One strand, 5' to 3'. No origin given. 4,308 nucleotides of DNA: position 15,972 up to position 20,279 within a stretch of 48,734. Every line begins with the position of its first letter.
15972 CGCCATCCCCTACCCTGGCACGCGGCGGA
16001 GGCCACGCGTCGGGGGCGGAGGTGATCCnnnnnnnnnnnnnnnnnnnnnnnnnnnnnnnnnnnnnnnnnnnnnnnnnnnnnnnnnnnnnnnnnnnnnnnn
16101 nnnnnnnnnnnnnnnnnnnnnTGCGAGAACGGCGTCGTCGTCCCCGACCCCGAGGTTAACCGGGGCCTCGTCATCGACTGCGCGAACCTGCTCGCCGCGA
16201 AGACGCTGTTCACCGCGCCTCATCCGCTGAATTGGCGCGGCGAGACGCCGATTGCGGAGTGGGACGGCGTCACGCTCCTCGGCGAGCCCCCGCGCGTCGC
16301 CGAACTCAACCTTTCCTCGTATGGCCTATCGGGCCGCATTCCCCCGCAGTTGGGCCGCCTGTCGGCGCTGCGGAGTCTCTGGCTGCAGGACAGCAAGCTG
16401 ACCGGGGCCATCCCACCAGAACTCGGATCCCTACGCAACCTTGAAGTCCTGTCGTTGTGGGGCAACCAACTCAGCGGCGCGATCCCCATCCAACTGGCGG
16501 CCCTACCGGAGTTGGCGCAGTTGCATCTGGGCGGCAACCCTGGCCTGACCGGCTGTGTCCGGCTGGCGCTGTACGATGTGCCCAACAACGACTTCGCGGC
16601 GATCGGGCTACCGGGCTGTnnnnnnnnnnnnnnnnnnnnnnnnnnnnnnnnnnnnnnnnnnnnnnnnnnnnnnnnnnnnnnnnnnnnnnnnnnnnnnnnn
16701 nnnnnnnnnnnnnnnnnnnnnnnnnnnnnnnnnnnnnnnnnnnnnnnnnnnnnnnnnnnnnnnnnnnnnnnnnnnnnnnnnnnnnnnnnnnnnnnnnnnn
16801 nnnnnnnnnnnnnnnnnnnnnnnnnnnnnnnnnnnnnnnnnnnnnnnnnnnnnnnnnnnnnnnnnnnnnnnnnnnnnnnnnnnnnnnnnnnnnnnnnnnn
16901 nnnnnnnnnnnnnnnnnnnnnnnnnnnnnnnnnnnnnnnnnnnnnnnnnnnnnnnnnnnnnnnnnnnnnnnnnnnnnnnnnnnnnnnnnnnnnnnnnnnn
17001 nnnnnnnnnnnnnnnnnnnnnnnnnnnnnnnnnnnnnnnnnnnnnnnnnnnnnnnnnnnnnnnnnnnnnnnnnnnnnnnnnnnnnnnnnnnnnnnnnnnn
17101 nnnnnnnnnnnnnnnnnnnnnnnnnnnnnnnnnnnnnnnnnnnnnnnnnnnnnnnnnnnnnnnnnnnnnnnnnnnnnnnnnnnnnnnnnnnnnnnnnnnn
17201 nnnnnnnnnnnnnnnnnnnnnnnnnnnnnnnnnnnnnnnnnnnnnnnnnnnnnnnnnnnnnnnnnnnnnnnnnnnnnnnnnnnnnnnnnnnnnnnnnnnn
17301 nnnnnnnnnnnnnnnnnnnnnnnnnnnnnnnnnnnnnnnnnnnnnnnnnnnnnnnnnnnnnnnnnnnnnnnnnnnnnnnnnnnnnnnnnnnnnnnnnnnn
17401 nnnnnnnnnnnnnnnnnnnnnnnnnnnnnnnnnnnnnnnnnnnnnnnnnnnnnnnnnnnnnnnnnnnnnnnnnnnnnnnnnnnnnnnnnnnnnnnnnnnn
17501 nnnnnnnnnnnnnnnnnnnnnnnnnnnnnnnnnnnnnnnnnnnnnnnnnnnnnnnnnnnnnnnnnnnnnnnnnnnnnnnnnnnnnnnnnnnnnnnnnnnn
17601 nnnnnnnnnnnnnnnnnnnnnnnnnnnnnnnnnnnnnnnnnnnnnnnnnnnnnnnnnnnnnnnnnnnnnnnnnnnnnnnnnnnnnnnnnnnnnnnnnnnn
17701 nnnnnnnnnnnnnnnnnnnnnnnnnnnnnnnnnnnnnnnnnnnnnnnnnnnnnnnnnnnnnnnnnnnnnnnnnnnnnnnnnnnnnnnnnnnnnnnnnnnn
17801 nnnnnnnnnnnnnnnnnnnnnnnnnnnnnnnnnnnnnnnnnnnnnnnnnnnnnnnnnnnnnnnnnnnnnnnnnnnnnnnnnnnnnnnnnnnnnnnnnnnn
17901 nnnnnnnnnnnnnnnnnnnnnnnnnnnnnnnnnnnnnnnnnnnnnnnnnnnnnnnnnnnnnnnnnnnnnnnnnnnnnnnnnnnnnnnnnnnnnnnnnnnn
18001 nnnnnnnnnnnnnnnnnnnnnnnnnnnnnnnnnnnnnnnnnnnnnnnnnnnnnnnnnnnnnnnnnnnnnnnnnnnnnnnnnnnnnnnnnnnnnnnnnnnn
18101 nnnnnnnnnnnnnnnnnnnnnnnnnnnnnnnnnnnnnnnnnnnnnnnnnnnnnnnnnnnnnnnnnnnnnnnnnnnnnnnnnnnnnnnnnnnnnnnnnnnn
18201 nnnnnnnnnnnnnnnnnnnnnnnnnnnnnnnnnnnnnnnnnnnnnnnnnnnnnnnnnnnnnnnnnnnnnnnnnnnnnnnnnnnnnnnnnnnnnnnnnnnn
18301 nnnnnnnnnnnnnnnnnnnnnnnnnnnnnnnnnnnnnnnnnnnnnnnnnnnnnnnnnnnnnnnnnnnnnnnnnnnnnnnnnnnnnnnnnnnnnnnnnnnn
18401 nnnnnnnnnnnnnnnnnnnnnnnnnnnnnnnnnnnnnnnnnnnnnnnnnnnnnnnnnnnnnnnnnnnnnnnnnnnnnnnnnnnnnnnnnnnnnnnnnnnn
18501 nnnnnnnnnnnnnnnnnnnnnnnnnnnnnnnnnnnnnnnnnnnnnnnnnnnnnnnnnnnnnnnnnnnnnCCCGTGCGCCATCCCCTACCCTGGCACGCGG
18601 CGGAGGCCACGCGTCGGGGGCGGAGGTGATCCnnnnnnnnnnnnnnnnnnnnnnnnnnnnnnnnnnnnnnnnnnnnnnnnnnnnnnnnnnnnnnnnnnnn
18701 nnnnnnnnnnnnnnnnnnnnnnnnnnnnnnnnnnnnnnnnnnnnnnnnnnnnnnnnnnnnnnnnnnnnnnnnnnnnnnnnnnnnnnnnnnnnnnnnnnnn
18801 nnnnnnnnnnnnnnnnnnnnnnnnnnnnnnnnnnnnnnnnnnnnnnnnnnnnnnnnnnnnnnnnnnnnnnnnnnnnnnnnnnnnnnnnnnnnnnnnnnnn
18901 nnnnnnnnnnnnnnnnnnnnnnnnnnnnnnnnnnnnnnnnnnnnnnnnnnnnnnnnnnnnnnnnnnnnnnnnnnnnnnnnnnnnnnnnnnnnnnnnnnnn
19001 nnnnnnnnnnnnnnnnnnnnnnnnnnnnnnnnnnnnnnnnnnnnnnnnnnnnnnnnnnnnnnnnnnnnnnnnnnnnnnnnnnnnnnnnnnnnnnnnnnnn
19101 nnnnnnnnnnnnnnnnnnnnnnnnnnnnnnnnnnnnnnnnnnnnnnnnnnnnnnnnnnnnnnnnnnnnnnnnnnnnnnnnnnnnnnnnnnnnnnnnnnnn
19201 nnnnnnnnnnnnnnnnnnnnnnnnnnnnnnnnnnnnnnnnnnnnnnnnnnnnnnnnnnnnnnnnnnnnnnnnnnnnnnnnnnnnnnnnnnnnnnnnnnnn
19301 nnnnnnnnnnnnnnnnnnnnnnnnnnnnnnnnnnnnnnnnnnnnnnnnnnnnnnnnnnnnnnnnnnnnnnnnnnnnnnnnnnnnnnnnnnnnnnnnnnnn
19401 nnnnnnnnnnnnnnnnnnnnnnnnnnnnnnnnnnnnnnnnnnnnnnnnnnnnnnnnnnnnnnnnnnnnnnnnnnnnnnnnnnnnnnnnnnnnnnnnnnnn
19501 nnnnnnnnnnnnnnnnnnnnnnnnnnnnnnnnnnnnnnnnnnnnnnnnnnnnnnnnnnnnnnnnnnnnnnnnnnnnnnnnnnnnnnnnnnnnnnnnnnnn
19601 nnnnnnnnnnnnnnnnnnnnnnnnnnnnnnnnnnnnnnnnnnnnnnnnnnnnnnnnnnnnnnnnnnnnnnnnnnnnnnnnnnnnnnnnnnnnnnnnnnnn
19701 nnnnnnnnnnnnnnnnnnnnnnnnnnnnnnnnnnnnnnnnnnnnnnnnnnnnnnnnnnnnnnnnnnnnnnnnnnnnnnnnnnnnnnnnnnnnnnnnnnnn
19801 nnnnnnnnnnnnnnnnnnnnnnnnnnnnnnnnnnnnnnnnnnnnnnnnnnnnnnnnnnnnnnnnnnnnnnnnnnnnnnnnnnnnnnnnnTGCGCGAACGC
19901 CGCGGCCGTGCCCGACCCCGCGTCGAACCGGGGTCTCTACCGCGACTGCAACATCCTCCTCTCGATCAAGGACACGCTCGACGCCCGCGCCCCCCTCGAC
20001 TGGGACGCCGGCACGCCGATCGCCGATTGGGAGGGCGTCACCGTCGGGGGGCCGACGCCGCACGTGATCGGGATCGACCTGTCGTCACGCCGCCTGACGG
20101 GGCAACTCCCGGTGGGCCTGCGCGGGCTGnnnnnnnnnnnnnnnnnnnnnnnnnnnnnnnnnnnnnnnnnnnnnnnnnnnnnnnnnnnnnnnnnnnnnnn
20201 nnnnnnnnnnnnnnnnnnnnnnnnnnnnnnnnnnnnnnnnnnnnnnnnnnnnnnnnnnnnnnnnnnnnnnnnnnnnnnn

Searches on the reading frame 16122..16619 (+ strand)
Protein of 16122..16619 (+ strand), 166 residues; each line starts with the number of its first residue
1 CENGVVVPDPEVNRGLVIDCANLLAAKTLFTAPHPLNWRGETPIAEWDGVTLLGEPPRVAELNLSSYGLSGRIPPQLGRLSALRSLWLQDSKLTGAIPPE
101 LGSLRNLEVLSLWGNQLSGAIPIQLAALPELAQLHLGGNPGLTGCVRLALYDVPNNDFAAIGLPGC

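Call 38: predict_structure(alignment_id=A3)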
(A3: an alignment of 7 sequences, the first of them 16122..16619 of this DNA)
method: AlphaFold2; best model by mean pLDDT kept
length: 166 residues; sequences in the alignment: 7
mean_pLDDT: 95.3   pTM: 0.90
mean pLDDT of the five models: 95.3, 95.0, 94.6, 94.3, 93.3
residues with pLDDT >= 90: 148; 70-90: 18; 50-70: 0; < 50: 0
segments of 3 or more residues with pLDDT < 50: none
pLDDT, mean of each block of 10 residues (from residue 1): 91 97 95 90 96 96 94 98 98 97 98 97 97 97 95 93 90
secondary structure, 60 per line:
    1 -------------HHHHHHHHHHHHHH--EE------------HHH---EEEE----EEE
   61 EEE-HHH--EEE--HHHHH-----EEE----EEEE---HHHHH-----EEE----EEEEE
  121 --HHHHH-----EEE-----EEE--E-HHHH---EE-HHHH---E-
elements in order: H14-27 E50-53 E58-63 E70-72 H75-79 E85-87 E92-95 H99-103 E109-111 E116-120 H123-127 E133-135 E141-143 H148-151 H158-161

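Call 42: fold_search(model_id=the predicted structure, library=pdb)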
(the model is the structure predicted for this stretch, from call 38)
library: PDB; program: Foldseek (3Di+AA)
matches with E <= 10: 920; with E <= 0.001: 128
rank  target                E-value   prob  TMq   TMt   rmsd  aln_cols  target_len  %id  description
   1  4z61_C                4.6e-11  1.00  0.60  0.55   4.3       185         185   26  The plant peptide hormone receptor complex (released 2016-03-02)
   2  6fg8_A                2.6e-10  1.00  0.75  0.66   2.4       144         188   32  Crystal structure of the BIR3 - SERK1 complex from Arabidopsis thaliana. (released 2018-01-24)
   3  8wec_E                3.8e-10  1.00  0.74  0.71   2.8       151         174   32  Crystal structure of Arabidopsis thaliana MIK2 ectodomain in complex with BAK1 ectodomain and SCOOP12 (released 2024-11-06)
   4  6g3w_C                4.0e-10  1.00  0.61  0.56   4.3       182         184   26  Crystal structure of the BIR3 - SERK2 complex from Arabidopsis thaliana. (released 2018-04-04)
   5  4z64_C                1.2e-09  1.00  0.76  0.68   3.2       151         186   30  the plant peptide hormone receptor complex in arabidopsis (released 2016-03-02)
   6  4lsc_A                1.2e-09  1.00  0.74  0.67   2.3       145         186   31  Isolated SERK1 co-receptor ectodomain at high resolution (released 2013-09-04)
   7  4lsx_C                8.0e-09  1.00  0.73  0.65   2.6       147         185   31  Plant steroid receptor ectodomain bound to brassinolide and SERK1 co-receptor ectodomain (released 2013-09-04)
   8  4q3g_A                1.0e-08  1.00  0.68  0.53   5.3       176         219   25  Structure of the OsSERK2 leucine rich repeat extracellular domain (released 2014-11-12)
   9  4m7e_C                2.2e-08  1.00  0.62  0.60   4.0       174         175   26  Structural insight into BL-induced activation of the BRI1-BAK1 complex (released 2013-10-16)
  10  5xkn_A                2.6e-08  1.00  0.63  0.23   3.8       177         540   30  Crystal structure of plant receptor ERL2 in complexe with EPFL4 (released 2019-01-23)
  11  4q3i_B                3.5e-08  1.00  0.73  0.57   4.8       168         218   26  Structure of the OsSERK2 leucine rich repeat extracellular domain (released 2014-11-12)
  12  5xjo_A                4.8e-08  1.00  0.76  0.25   2.2       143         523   36  Plant receptor ERL1-TMM in complex with peptide EPF1 (released 2019-01-23)
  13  8yaa_C                5.4e-08  1.00  0.74  0.69   2.1       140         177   34  Cryo-EM structure of MIK2-SCOOP12-BAK1 (released 2024-10-30)
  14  4q3i_A                5.7e-08  1.00  0.72  0.56   4.7       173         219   26  Structure of the OsSERK2 leucine rich repeat extracellular domain (released 2014-11-12)
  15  9uob_B                9.2e-08  1.00  0.75  0.71   2.5       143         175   29  Plant-TaNNS (released 2025-12-10)
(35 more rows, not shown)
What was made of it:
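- The 166-aa mini-module model (pLDDT 95.3; call 38) matches SERK1/2/BAK1 ectodomains with TMq 0.74-0.76 over 144-151 of 166 columns, rmsd 2.3-2.8 A (call 42).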

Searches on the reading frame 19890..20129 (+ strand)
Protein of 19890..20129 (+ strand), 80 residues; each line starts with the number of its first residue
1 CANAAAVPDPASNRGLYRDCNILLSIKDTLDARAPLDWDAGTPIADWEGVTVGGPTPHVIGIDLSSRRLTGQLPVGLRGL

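Call 10: search_protein_families(library=pfam, proteins=[window:19890-20129:+], max_evalue=10)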
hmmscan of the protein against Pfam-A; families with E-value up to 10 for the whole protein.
seq(80 aa): 1 family
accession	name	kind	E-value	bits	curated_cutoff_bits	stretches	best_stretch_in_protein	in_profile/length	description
PF08263.17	LRRNT_2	-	0.058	14.1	20.7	1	19-51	4-39/41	Leucine rich repeat N-terminal domain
